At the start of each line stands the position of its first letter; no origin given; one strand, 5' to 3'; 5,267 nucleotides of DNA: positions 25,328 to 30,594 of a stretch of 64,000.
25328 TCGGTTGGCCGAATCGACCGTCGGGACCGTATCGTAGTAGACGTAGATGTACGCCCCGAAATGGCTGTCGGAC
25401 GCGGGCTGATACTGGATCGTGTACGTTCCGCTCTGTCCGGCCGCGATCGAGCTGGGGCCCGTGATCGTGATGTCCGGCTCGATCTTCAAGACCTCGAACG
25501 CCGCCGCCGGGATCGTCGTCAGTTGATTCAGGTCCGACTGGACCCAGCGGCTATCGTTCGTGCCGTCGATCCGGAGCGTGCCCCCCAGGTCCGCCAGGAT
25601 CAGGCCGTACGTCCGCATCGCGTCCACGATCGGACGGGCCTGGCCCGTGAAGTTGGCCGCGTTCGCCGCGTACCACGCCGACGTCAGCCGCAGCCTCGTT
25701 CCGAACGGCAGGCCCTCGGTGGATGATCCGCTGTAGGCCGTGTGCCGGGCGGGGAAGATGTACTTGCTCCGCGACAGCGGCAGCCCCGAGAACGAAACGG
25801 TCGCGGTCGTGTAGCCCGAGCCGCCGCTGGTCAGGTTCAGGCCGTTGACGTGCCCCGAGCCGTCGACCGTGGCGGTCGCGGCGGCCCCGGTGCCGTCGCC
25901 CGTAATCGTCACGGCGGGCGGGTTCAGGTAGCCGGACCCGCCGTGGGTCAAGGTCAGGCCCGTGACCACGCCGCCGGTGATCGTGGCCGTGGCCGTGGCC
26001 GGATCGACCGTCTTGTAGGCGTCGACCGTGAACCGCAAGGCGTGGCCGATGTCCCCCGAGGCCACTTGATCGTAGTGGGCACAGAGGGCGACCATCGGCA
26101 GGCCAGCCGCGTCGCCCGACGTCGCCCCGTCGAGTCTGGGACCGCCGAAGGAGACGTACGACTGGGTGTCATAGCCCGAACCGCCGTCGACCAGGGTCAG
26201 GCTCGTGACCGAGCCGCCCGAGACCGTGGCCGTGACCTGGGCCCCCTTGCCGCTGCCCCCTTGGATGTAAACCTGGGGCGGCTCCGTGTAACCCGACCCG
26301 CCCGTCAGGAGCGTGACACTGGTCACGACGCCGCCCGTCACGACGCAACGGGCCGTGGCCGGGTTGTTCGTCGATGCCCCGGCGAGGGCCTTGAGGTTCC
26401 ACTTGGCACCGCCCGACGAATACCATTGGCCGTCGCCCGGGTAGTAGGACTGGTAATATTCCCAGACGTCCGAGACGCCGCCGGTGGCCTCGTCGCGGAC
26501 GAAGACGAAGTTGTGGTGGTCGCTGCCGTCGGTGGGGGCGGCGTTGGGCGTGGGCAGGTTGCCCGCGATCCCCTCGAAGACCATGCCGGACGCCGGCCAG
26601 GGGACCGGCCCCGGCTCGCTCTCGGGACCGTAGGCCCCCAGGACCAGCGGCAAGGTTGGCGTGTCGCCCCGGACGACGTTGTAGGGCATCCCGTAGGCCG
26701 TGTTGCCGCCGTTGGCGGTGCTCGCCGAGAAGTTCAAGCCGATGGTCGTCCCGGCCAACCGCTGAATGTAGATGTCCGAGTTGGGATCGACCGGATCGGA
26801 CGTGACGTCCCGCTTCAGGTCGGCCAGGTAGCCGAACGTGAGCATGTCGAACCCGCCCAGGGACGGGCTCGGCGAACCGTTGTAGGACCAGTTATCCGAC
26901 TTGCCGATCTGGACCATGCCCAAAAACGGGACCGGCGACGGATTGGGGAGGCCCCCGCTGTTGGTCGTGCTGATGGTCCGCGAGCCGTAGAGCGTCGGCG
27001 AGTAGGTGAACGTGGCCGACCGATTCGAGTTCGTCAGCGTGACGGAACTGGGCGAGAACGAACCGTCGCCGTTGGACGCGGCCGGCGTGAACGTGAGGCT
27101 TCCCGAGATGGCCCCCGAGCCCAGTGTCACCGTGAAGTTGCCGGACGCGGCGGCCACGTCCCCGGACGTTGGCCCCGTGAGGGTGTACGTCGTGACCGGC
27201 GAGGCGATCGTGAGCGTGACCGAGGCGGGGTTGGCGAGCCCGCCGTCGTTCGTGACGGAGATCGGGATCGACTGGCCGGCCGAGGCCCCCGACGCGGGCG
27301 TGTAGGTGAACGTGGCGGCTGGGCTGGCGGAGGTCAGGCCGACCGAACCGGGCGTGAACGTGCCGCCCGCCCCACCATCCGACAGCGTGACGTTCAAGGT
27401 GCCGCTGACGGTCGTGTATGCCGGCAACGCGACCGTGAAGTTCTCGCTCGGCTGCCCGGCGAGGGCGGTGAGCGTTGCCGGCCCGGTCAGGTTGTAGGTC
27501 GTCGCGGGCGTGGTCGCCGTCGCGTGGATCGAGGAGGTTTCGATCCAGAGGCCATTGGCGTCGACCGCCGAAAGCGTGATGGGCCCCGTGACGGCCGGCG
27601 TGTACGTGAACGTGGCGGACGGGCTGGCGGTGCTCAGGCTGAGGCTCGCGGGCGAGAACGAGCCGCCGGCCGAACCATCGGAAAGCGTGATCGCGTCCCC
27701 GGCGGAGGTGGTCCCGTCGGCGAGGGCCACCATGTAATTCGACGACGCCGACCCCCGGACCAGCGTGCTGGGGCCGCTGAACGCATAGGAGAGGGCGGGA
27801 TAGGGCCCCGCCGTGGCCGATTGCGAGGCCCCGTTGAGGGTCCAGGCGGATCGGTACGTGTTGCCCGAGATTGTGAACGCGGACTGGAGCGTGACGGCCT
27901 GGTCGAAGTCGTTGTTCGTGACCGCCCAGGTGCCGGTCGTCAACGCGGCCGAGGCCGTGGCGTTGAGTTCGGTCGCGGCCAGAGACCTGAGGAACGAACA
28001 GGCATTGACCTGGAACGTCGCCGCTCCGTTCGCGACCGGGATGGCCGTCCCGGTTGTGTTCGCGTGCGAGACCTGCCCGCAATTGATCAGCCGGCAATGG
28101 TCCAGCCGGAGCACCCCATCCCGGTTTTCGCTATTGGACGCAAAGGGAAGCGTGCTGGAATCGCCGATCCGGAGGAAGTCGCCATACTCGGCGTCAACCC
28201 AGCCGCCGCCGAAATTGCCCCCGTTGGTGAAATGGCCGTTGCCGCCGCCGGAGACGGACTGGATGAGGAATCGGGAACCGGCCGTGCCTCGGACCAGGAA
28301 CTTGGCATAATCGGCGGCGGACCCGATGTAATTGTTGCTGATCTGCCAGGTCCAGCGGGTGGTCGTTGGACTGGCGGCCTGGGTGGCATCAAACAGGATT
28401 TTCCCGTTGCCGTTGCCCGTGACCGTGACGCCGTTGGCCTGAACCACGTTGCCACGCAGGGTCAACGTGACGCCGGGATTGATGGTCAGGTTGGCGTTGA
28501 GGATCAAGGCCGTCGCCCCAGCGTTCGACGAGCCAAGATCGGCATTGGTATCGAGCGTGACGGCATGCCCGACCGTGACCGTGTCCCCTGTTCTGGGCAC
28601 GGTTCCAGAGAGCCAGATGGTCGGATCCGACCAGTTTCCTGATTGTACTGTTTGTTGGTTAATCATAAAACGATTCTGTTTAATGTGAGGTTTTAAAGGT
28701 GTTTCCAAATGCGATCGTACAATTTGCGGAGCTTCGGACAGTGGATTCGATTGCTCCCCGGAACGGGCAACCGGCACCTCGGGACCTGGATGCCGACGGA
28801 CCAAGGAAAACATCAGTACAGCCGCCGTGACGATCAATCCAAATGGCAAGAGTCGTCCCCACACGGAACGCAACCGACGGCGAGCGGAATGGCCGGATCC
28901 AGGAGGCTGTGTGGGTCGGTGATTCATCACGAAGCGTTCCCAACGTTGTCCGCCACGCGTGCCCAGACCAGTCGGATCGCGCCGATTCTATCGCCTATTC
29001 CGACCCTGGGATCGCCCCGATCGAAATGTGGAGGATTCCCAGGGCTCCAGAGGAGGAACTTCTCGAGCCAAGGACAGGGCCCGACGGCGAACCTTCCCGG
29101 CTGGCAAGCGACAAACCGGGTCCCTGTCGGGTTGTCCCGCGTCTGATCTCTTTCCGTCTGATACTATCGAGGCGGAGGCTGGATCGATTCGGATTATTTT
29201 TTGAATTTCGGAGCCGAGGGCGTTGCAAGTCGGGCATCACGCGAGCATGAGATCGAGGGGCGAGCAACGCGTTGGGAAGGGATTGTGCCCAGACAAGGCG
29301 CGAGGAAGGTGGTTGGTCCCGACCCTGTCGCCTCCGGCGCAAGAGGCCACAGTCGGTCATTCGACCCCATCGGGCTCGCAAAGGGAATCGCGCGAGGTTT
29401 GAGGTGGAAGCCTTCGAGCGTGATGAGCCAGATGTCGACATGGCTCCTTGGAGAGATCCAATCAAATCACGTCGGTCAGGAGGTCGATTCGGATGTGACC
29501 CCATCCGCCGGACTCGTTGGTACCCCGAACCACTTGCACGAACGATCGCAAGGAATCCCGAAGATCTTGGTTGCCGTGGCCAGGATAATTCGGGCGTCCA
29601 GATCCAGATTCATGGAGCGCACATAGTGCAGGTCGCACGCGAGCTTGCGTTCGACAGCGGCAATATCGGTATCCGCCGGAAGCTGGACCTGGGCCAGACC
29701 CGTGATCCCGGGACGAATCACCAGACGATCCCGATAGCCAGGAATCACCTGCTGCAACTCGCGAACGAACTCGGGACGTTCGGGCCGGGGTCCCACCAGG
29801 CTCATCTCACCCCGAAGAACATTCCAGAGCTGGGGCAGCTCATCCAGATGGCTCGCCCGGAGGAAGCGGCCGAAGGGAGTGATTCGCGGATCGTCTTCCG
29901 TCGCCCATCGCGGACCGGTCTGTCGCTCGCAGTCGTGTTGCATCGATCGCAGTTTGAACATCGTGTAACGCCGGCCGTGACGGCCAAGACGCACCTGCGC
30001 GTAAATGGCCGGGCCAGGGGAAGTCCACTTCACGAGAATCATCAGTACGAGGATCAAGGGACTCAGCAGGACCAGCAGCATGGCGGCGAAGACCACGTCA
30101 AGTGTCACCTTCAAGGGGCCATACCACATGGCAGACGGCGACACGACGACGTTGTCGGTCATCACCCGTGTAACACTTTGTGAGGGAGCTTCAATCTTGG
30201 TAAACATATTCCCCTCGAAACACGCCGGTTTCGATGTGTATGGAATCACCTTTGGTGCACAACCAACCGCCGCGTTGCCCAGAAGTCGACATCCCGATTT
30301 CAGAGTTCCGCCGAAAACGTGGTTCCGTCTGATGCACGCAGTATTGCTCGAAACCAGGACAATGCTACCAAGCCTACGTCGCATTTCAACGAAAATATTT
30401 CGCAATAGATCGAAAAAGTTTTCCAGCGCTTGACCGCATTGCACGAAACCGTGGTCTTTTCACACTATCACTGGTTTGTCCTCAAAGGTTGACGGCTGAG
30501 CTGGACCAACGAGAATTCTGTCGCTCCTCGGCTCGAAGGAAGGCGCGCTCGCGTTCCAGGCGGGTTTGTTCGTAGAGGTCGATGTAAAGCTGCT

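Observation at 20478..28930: Exosortase + EpsI directly downstream of a 2234-aa surface protein that has no PEP-CTERM-type sorting signal; no substrate visible in the window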

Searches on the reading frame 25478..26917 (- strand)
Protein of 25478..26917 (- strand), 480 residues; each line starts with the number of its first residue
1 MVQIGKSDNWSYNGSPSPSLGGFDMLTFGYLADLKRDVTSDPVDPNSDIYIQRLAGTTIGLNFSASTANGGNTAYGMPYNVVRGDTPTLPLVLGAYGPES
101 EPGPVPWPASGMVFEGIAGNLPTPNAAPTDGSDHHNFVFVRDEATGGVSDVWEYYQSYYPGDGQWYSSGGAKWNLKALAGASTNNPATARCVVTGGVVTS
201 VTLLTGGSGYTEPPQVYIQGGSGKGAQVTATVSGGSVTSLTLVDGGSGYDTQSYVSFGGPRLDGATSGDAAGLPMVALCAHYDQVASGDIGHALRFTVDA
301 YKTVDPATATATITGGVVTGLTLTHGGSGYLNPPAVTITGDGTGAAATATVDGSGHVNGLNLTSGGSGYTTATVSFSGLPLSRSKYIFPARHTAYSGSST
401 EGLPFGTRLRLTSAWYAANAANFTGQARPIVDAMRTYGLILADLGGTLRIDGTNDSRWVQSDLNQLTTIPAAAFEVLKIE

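Call 50: search_protein_representatives(protein=window:25478-26917:-)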
Query: 480 residues. Proteins with E-value up to 0.001 (for the whole library): 7529; up to 1e-10: 2065; up to 1e-30: 135. The best 150 are listed.
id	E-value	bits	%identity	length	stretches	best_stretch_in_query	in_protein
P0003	0.0e+00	1060.9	100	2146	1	1-480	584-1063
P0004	1.7e-127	442.6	50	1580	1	1-479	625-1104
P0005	5.7e-108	378.3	44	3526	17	186-263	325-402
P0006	3.8e-91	322.8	38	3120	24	190-379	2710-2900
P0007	8.3e-70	252.4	52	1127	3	1-175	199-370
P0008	5.2e-69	249.8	38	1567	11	182-380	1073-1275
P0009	5.7e-69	249.7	40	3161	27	329-377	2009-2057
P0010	1.7e-66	241.5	37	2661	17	184-372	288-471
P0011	4.2e-63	230.3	48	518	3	2-176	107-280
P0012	3.9e-61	223.8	47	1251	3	2-176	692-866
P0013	1.7e-60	221.7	47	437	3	3-177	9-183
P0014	7.9e-57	209.6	38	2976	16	204-379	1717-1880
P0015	1.4e-54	202.2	45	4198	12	191-371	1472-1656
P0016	4.6e-54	200.5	56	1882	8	307-378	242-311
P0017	1.4e-53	198.9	39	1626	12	189-345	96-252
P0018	2.9e-53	197.9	45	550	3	382-478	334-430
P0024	1.5e-47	179.1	43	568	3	382-477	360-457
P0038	3.1e-43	164.8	44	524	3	13-177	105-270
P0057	2.0e-39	152.2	39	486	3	382-479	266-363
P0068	1.7e-37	145.9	48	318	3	380-477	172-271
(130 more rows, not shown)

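Call 51: search_protein_families(library=pfam, proteins=[P0004, P0011, P0013, P0018, P0024, P0038, P0057, P0068], max_evalue=0.01)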
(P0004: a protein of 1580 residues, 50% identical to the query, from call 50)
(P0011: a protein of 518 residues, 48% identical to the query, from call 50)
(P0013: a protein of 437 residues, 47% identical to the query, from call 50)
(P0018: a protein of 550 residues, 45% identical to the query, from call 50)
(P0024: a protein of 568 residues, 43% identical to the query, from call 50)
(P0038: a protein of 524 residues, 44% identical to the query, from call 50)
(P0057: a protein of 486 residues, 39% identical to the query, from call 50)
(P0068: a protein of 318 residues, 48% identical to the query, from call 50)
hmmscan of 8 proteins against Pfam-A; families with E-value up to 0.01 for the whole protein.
P0004 (1580 aa): 0 families

P0011 (518 aa): 0 families

P0013 (437 aa): 2 families
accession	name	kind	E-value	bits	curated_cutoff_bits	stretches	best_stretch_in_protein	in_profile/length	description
PF02012.26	BNR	-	0.00058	19.9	27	0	164-172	3-11/12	BNR/Asp-box repeat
PF13088.12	BNR_2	-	0.0094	15.8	31.4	0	137-175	171-202/277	BNR repeat-like domain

P0018 (550 aa): 0 families

P0024 (568 aa): 1 family
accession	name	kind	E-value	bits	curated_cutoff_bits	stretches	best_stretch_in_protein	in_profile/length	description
PF02012.26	BNR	-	0.0051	17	27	0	500-510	2-12/12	BNR/Asp-box repeat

P0038 (524 aa): 0 families

P0057 (486 aa): 0 families

P0068 (318 aa): 0 families

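Call 58: predict_structure(alignment_id=A1)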
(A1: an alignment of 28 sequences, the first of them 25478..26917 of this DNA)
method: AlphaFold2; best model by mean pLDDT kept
length: 480 residues; sequences in the alignment: 28
mean_pLDDT: 88.8   pTM: 0.86
mean pLDDT of the five models: 88.8, 88.2, 87.7, 87.6, 85.9
residues with pLDDT >= 90: 293; 70-90: 159; 50-70: 21; < 50: 7
segments of 3 or more residues with pLDDT < 50: 9-15
pLDDT, mean of each block of 10 residues (from residue 1): 63 55 84 95 95 91 83 79 94 90 90 78 81 89 91 95 95 85 82 96 93 86 85 94 91 84 85 93 92 95 79 97 89 87 95 87 96 85 92 86 95 99 98 98 92 88 97 96
secondary structure, 60 per line:
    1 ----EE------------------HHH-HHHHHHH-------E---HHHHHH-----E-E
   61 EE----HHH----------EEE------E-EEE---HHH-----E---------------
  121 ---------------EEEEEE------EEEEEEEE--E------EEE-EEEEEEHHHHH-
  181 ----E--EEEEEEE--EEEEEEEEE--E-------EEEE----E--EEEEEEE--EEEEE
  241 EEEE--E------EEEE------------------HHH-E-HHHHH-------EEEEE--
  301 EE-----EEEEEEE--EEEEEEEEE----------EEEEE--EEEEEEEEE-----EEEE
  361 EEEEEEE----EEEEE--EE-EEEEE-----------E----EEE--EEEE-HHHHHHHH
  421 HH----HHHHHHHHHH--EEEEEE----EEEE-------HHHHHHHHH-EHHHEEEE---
elements in order: H29-35 H47-52 E60-62 E80-82 E91-93 E136-141 E148-155 E165-167 E169-174 H175-179 E188-194 E197-205 E216-219 E227-233 E236-244 E254-257 H282-286 E294-298 E308-314 E317-325 E336-340 E343-351 E357-367 E372-376 E382-386 E403-405 E408-411 H413-422 H427-436 E439-444 E449-452 H460-468 E474-477

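Call 61: fold_search(model_id=the predicted structure, library=pdb)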
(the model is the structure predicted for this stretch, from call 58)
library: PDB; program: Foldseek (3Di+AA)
matches with E <= 10: 247; with E <= 0.001: 0
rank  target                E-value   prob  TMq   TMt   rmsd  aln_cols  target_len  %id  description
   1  8eoe_C                8.2e-02  0.04  0.09  0.06  15.3       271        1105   13  Mycobacterium tuberculosis transcription elongation complex with Bacillus subtilis NusG (EC_LG) (released 2023-02-01)
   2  7mkp_C                1.2e-01  0.03  0.09  0.05  15.3       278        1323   10  Escherichia coli RNA polymerase core enzyme (released 2021-06-23)
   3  8hsg_I                1.6e-01  0.03  0.09  0.06  15.7       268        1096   12  Thermus thermophilus RNA polymerase elongation complex (released 2023-05-03)
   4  7w5y_C                2.0e-01  0.03  0.09  0.05  16.1       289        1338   11  Cryo-EM structure of SoxS-dependent transcription activation complex with fpr promoter DNA (released 2022-10-26)
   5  6jcx_C                2.0e-01  0.02  0.08  0.05  16.1       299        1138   11  Mycobacterium tuberculosis transcription initiation complex with ECF sigma factor sigma H and 6nt RNA (released 2019-05-29)
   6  8ej3_C                2.2e-01  0.02  0.08  0.05  17.8       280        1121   12  M. tuberculosis RNAP pause escaped complex with Bacillus subtilis NusG and GMPCPP (released 2023-02-01)
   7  3wod_C                2.3e-01  0.02  0.08  0.04  18.0       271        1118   13  RNA polymerase-gp39 complex (released 2014-03-12)
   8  6pgw                  2.6e-01  0.02  0.08  0.09  30.6       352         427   11  Crystal structure of zebrafish Protocadherin-19 EC3-6 (released 2020-12-30)
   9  9ujp_C                3.7e-01  0.02  0.10  0.06  16.6       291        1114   12  CryoEM structure of the T.thermophilus transcription initiation complex in the presence of Up4A (released 2025-10-22)
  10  6j9f_C                5.9e-01  0.02  0.09  0.05  15.5       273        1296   12  Cryo-EM structure of Xanthomonos oryzae transcription elongation complex with the bacteriophage protein P7 (released 2019-07-17)
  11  3slu_A                5.9e-01  0.01  0.08  0.10  21.1       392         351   13  Crystal structure of NMB0315 (released 2012-02-01)
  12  6xbw_D                6.2e-01  0.08  0.11  0.11  17.1       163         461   16  Cryo-EM structure of V-ATPase from bovine brain, state 1 (released 2020-08-19)
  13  4wqt_C                6.6e-01  0.01  0.09  0.06  16.9       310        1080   12  Thermus thermophilus RNA polymerase complexed with an RNA cleavage stimulating factor (a GreA/Gfh1 chimeric protein) (released 2015-02-18)
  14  6asg_C                6.6e-01  0.01  0.07  0.05  16.2       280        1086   11  Crystal structure of Thermus thermophilus RNA polymerase core enzyme (released 2018-04-11)
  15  7ypa_D                7.4e-01  0.01  0.06  0.03  19.1       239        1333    8  Cryo-EM structure of Escherichia coli hairpin-nucleation complex of transcription termination (TTC-hairpin) (released 2022-11-16)
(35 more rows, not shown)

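Call 72: find_encoding_contigs(protein=P0004, flank=10000, max_places=4)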
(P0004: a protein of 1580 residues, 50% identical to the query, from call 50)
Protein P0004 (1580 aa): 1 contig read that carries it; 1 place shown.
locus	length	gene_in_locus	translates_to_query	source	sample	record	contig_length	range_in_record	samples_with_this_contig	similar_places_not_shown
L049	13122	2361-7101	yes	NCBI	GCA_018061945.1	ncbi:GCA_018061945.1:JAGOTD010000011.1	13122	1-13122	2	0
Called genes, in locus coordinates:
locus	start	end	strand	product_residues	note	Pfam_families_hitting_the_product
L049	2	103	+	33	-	?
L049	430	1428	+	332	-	PF01699:Na_Ca_ex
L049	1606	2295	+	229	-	PF13529:Peptidase_C39_2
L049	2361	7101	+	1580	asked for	-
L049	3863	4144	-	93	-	-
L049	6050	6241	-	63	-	-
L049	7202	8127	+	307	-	PF00395:SLH (faint)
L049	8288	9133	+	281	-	PF10672:Methyltrans_SAM, PF03602:Cons_hypoth95 (weak)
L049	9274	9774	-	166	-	PF00072:Response_reg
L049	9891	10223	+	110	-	-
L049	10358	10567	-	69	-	-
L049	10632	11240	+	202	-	-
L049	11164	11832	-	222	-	PF01863:YgjP-like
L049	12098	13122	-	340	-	?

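Call 75: predict_structure(alignment_id=A2)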
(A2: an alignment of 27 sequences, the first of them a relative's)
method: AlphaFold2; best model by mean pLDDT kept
length: 437 residues; sequences in the alignment: 27
mean_pLDDT: 94.4   pTM: 0.92
mean pLDDT of the five models: 94.4, 93.8, 92.6, 91.5, 91.2
residues with pLDDT >= 90: 399; 70-90: 30; 50-70: 4; < 50: 4
segments of 3 or more residues with pLDDT < 50: 1-4
pLDDT, mean of each block of 10 residues (from residue 1): 65 87 92 98 98 96 95 93 96 97 94 97 95 95 96 97 96 97 96 95 97 96 97 97 92 98 98 96 98 94 95 96 97 98 96 97 96 89 90 94 96 95 96 74
secondary structure, 60 per line:
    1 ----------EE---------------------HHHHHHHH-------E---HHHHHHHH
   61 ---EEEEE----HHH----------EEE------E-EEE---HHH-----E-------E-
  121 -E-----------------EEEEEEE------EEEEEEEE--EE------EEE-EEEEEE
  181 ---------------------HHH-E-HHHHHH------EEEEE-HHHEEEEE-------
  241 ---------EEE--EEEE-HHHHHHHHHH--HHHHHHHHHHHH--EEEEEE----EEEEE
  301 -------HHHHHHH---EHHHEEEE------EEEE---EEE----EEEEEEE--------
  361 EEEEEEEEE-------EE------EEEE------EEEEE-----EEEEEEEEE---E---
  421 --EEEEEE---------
elements in order: H34-41 H53-60 E64-68 E86-88 E97-99 E140-146 E153-160 E171-173 E175-180 H208-213 E220-224 E229-233 E250-252 E255-258 H260-269 H272-283 E286-291 E296-300 H308-314 E322-325 E332-335 E339-341 E346-352 E361-369 E385-388 E395-399 E405-413 E423-428

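Call 77: fold_search(model_id=the predicted structure, library=pdb)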
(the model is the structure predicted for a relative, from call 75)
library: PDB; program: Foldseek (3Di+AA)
matches with E <= 10: 2000; with E <= 0.001: 40
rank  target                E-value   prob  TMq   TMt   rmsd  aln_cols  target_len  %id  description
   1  7lss_H                1.8e-04  1.00  0.17  0.52   5.6       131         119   11  Cryo-EM structure of the SARS-CoV-2 spike glycoprotein bound to Fab 2-7 (released 2021-03-17)
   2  7wth_H                2.1e-04  1.00  0.17  0.52   5.1       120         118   14  SARS-CoV-2 Omicron variant spike RBD in complex with Fab XGv264 (released 2022-12-14)
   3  7o0b                  2.5e-04  1.00  0.18  0.66   3.7       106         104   17  TRIM3 Filamin domain (released 2022-04-13)
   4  9bnk_H                2.9e-04  1.00  0.15  0.42   7.8       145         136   13  Cryo-EM structure of rhesus antibody V031-a.01 in complex with HIV-1 Env BG505 DS-SOSIP (released 2025-05-07)
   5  5dhv_A                3.8e-04  1.00  0.18  0.53   7.5       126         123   14  HIV-1 Rev NTD dimers with variable crossing angles (released 2016-06-22)
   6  7ur6_D                3.8e-04  1.00  0.17  0.48   7.0       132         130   15  Cryo-EM structure of SHIV-elicited, FP-directed Rhesus Fab RM6561.DH1021.14 in complex with stabilized HIV-1 Env Ce117 (released 2023-04-26)
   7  4bk8                  4.3e-04  1.00  0.18  0.54   4.3       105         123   12  Superoxide reductase (Neelaredoxin) from Ignicoccus hospitalis (released 2014-04-02)
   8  4brj                  4.3e-04  1.00  0.17  0.51   4.4       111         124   12  Superoxide reductase (Neelaredoxin) from Ignicoccus hospitalis T24K (released 2014-06-11)
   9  9bdf_B                4.3e-04  1.00  0.16  0.46   6.5       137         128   10  Influenza A virus Hemagglutinin H3/Darwin/6/2021 in complex with Fab ADI-85666 (released 2024-11-13)
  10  7yp1_D                4.8e-04  1.00  0.17  0.54   6.3       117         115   15  Cryo-EM structure of EBV gHgL-gp42 in complex with mAb 10E4 (localized refinement) (released 2024-01-31)
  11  7yve_I                5.4e-04  1.00  0.17  0.51   7.0       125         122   13  Omicron BA.4/5 SARS-CoV-2 S in complex with TH027 Fab (released 2023-06-28)
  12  6gkd_J                5.4e-04  1.00  0.16  0.48   7.9       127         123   10  human NBD1 of CFTR in complex with nanobodies D12 and G3a (released 2019-06-19)
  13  9lly_D                5.7e-04  1.00  0.17  0.50   5.8       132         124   11  Cryo-EM structure of RSV pre-F (sc9-10 DS-Cav1, strain A2) in complex with Fabs 1A2 and 1B6 (released 2026-01-21)
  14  5dhv_H                6.1e-04  1.00  0.18  0.55   6.2       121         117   16  HIV-1 Rev NTD dimers with variable crossing angles (released 2016-06-22)
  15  7yvk_H                6.1e-04  1.00  0.16  0.50   7.1       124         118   13  Omicron BA.4/5 SARS-CoV-2 S in complex with TH272 Fab (released 2023-06-28)
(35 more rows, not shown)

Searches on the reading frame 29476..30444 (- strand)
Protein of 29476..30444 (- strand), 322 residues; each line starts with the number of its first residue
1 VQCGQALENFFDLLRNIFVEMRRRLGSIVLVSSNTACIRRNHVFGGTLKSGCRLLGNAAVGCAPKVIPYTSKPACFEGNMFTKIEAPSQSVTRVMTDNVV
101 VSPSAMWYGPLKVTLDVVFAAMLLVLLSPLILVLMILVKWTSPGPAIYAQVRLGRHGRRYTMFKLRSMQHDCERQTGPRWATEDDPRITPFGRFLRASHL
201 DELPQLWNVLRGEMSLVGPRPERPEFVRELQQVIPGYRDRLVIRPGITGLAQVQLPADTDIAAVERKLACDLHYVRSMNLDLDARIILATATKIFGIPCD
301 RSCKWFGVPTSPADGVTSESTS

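Call 6: search_protein_families(library=ncbifam, proteins=[window:29476-30444:-], max_evalue=0.01)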
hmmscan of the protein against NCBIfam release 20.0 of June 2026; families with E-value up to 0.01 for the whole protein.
window:29476-30444:- (322 aa): 10 families
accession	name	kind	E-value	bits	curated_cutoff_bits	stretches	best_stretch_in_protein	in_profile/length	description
TIGR03025.1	EPS_sugtrans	subfamily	3.4e-81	273.7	295.55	1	83-295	229-439/445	exopolysaccharide biosynthesis polyprenyl glycosylphosphotransferase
TIGR03023.1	WcaJ_sugtrans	equivalog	6.4e-71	240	410.75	1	80-295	231-447/453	undecaprenyl-phosphate glucose phosphotransferase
TIGR03013.1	EpsB_2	subfamily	2.5e-63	214.7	393.35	1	112-291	255-433/443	TIGR03013 family XrtA/PEP-CTERM system glycosyltransferase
TIGR03022.1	WbaP_sugtrans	subfamily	4.6e-48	164.6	403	1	98-293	248-448/456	undecaprenyl-phosphate galactose phosphotransferase WbaP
NF007518.0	PRK10124.1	equivalog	2.5e-44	151.8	684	1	111-295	273-458/464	undecaprenyl-phosphate glucose phosphotransferase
NF052601.1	undeca_RfbP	equivalog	3.8e-44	150.8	330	1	105-293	38-234/244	undecaprenyl-phosphate galactose phosphotransferase family protein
NF041877.1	EPS_EpsZ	equivalog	5.3e-38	130.8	800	1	111-291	265-449/459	exopolysaccharide biosynthesis polyisoprenyl-phosphate hexose-1-phosphate transferase EpsZ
NF050817.1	PolSacchBiosHfsE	equivalog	1.6e-36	126.1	750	1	111-295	271-460/467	polysaccharide biosynthesis protein HfsE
NF011751.0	PRK15204.1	equivalog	1.2e-30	106.6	907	1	111-292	279-467/476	undecaprenyl-phosphate galactose phosphotransferase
NF045514.1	glycotran_HepC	equivalog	1.2e-26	93.3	140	1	107-221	112-211/220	heterocyst development glycosyltransferase HepC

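Call 15: search_protein_families(library=pfam, proteins=[window:29476-30444:-], max_evalue=0.001)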
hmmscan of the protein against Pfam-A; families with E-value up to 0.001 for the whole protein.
window:29476-30444:- (322 aa): 1 family
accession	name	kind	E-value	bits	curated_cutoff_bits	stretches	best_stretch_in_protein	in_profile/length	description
PF02397.22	Bac_transf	-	4.1e-61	206.1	27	1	112-295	1-178/179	Bacterial sugar transferase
